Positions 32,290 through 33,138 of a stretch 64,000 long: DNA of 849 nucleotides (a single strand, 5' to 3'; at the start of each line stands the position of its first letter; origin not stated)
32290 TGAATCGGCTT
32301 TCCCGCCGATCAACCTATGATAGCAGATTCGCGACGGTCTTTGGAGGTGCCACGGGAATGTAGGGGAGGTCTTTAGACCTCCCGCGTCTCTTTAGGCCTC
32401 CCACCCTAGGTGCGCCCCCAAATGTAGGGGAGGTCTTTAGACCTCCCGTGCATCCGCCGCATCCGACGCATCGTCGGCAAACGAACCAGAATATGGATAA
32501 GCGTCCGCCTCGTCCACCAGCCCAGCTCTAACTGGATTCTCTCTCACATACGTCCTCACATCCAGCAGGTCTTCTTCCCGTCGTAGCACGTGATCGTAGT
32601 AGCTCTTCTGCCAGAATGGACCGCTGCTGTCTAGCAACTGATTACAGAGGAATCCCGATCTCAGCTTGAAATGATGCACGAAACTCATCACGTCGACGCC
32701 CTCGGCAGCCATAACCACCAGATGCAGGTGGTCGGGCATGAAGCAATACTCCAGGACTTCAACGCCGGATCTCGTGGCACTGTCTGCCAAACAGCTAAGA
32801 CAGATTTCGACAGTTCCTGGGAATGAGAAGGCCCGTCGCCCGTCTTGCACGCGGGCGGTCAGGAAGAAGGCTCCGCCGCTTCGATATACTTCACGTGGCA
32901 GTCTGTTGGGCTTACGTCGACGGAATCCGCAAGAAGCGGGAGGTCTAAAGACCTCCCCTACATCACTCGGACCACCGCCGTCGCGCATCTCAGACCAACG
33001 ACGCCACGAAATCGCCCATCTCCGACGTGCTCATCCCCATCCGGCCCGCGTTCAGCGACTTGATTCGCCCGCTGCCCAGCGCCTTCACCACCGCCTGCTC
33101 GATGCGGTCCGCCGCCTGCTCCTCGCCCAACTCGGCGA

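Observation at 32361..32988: REP family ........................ with its cognate RAYT transposase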

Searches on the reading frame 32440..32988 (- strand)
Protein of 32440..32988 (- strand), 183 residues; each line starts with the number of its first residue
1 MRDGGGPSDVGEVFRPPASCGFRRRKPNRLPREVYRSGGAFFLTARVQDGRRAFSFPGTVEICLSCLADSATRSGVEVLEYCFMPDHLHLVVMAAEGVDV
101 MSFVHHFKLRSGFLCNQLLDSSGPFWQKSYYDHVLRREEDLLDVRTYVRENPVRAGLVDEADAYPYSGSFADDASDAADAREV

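Call 4: search_protein_families(library=pfam, proteins=[window:32440-32988:-], max_evalue=1)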
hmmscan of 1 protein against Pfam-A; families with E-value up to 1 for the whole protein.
window:32440-32988:- (183 aa): 1 family
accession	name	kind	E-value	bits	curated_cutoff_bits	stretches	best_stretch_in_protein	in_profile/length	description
PF01797.21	Y1_Tnp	-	1.8e-11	44.7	23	1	62-150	27-120/121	Transposase IS200 like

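Call 5: search_protein_families(library=ncbifam, proteins=[window:32440-32988:-], max_evalue=1)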
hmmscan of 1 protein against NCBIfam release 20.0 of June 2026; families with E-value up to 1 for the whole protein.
window:32440-32988:- (183 aa): 2 families
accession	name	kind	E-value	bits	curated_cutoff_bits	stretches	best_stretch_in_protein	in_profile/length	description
NF047646.1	REP_Tyr_transpos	equivalog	3.5e-28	98.3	80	1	32-167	3-146/146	REP-associated tyrosine transposase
NF033573.1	transpos_IS200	equivalog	9.2e-07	29.1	55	1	64-132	35-109/126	IS200/IS605 family transposase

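Call 9: search_solved_structures(query=window:32440-32988:-, max_evalue=0.01, show_alignments=2)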
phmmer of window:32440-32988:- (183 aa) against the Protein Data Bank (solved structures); distinct sequences matched with E-value up to 0.01: 4.
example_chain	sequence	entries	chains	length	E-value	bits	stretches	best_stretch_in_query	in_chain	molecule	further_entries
4er8_A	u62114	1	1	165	7.7e-07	32.1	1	32-172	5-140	TnpArep for protein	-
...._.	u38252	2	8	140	0.0062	19.4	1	65-111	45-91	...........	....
2xma_A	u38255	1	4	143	0.0065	19.3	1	65-111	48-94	TRANSPOSASE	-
2xo6_A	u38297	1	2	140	0.0082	19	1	65-111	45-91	TRANSPOSASE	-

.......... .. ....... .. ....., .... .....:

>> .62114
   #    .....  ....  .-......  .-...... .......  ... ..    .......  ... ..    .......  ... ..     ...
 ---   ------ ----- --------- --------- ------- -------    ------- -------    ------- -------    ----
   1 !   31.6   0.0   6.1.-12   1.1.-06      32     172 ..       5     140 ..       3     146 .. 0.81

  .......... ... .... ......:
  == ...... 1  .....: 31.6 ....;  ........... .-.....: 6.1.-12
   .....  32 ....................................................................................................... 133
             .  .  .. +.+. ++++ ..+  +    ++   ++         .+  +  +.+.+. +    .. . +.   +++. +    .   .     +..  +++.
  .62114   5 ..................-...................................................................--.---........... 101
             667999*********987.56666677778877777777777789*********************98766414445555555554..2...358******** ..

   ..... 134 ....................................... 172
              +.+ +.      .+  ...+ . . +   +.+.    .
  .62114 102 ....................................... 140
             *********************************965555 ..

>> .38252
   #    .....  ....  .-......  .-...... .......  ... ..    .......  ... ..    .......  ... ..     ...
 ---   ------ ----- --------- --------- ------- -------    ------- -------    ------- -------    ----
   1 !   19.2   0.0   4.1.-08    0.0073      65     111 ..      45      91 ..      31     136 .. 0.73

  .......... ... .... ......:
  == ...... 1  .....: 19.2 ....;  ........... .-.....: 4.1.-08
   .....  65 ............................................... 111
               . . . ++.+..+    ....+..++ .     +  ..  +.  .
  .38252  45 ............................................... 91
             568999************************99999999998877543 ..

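Call 13: find_homologous_proteins(query=window:32440-32988:-, max_evalue=0.00001)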
Query window:32440-32988:- (183 aa): 2006 proteins with E <= 0.00001 among 2359 candidates; the best 120 are listed.
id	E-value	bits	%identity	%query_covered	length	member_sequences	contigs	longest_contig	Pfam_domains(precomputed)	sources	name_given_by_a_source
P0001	2.4e-62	228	63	92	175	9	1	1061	PF01797.22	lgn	-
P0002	3.1e-60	221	62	89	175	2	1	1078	PF01797.22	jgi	-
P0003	6.5e-60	220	100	55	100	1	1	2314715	PF01797.22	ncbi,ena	-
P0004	3.1e-50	188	54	90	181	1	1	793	PF01797.22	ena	-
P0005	1.6e-48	183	57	80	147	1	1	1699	PF01797.22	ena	-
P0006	5.6e-46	174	47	95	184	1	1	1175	PF01797.22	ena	-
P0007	3.6e-42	162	48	85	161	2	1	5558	PF01797.22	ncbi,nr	ncbi:MAG TPA: transposase [Dehalococcoidia bacterium]|nr:transposase [Dehalococcoidia bacterium]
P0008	5.9e-42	161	52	81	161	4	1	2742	PF01797.22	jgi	-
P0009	2.7e-41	159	52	83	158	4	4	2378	PF01797.22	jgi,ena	jgi:putative transposase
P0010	1.1e-40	157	55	81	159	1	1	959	PF01797.22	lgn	-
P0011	6.4e-40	155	54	75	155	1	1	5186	PF01797.22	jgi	jgi:putative transposase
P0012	2.6e-39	153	50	81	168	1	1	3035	PF01797.22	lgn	-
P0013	5.2e-39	152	51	81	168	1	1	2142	PF01797.22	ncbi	-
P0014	5.3e-39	152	53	81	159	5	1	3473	PF01797.22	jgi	-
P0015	5.6e-39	152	54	81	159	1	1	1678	PF01797.22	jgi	-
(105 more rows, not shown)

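Call 14: find_encoding_contigs(protein=P0003, flank=10000, max_places=3)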
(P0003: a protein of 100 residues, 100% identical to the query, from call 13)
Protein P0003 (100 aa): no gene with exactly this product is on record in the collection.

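Call 15: find_encoding_contigs(protein=P0001, flank=5000, max_places=4)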
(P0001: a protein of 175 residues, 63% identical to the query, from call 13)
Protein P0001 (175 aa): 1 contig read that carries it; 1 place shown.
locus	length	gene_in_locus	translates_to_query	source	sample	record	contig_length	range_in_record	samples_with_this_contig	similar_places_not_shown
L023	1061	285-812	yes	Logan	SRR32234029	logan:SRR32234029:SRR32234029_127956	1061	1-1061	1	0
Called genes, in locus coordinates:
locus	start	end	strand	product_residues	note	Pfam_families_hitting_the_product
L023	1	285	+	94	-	?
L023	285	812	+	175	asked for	PF01797:Y1_Tnp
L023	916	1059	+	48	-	?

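Call 16: find_encoding_contigs(protein=P0002, flank=5000, max_places=4)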
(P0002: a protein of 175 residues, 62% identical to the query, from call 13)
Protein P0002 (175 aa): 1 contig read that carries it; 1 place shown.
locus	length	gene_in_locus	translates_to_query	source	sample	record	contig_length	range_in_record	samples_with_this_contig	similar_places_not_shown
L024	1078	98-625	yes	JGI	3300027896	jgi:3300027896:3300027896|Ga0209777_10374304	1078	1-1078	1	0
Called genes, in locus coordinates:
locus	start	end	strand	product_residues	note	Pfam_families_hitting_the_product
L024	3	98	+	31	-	?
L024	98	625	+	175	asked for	PF01797:Y1_Tnp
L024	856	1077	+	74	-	?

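Call 21: list_cluster_members(proteins=[P0003])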
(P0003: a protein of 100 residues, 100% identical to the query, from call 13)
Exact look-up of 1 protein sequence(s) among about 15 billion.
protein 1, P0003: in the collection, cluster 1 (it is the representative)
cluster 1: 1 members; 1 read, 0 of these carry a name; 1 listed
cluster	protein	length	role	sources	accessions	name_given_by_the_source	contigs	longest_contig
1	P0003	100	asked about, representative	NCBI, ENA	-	-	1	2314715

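Call 23: find_related_loci(query=A1, collection=metagenome_contigs, flank=3000)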
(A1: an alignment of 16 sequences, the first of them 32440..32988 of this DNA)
Query A1 (183 aa) in metagenome_contigs; peptide patterns used: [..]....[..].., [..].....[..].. (x = any residue, [..] = any of these).
600 stretches matched a pattern (row limit reached: there are more); 528 encode a relative of the query (tblastn E <= 1e-3); the best 80 are kept; 80 distinct loci.
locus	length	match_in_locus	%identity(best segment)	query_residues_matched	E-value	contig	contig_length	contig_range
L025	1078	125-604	62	8-170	4e-68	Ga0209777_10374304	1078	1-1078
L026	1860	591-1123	61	3-173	2e-49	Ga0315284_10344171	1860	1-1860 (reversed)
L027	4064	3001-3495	47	10-171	1e-43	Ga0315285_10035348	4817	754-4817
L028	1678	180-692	51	10-171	3e-44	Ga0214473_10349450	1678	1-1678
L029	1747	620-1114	47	10-171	8e-44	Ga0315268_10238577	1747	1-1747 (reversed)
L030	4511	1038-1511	46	24-181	6e-40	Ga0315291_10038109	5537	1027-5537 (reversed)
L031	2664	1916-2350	49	24-170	2e-39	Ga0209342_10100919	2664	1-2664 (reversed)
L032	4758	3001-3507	46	15-182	7e-39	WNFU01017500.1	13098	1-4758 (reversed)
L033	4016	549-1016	46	15-168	8e-39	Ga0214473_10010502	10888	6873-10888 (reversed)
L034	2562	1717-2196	43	3-168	6e-36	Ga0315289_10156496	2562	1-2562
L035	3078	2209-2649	39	24-171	6e-36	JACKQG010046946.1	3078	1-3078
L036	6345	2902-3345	45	24-173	7e-36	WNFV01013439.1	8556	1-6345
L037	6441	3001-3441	39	23-170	4e-34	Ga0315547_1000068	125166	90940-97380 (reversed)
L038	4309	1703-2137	46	24-170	5e-33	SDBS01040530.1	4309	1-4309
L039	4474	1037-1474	46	27-168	6e-33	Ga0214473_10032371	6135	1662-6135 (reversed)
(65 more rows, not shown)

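Call 41: find_encoding_contigs(protein=P0004, flank=3000, max_places=3)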
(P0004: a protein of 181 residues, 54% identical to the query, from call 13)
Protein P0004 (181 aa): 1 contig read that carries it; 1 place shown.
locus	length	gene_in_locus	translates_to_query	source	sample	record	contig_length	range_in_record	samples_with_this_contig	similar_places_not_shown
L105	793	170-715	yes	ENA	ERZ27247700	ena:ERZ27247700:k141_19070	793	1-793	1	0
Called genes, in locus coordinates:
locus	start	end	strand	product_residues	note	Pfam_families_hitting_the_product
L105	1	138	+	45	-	?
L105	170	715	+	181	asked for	PF01797:Y1_Tnp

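Call 42: find_encoding_contigs(protein=P0006, flank=3000, max_places=3)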
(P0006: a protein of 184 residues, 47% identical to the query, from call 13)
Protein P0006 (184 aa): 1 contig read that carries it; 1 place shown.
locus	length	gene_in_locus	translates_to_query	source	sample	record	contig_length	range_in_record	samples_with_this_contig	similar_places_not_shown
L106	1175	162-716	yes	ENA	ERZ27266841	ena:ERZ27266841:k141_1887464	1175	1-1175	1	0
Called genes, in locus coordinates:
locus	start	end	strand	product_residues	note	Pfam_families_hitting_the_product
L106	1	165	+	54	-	?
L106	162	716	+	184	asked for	PF01797:Y1_Tnp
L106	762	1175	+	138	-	?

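Call 43: find_encoding_contigs(protein=P0007, flank=5000, max_places=3)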
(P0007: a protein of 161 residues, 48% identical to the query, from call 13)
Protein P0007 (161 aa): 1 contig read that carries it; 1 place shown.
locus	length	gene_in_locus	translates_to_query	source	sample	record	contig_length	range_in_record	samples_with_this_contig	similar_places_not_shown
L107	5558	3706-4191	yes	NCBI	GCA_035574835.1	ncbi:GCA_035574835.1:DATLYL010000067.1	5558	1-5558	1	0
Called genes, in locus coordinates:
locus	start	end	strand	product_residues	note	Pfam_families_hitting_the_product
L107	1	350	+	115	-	PF00210:Ferritin, PF02915:Rubrerythrin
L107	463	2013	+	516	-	PF00682:HMGL-like, PF22617:HCS_D2, PF08502:LeuA_dimer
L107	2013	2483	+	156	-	-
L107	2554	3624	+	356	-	PF00180:Iso_dh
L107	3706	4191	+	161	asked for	PF01797:Y1_Tnp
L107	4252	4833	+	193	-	PF01661:Macro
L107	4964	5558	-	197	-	PF00551:Formyl_trans_N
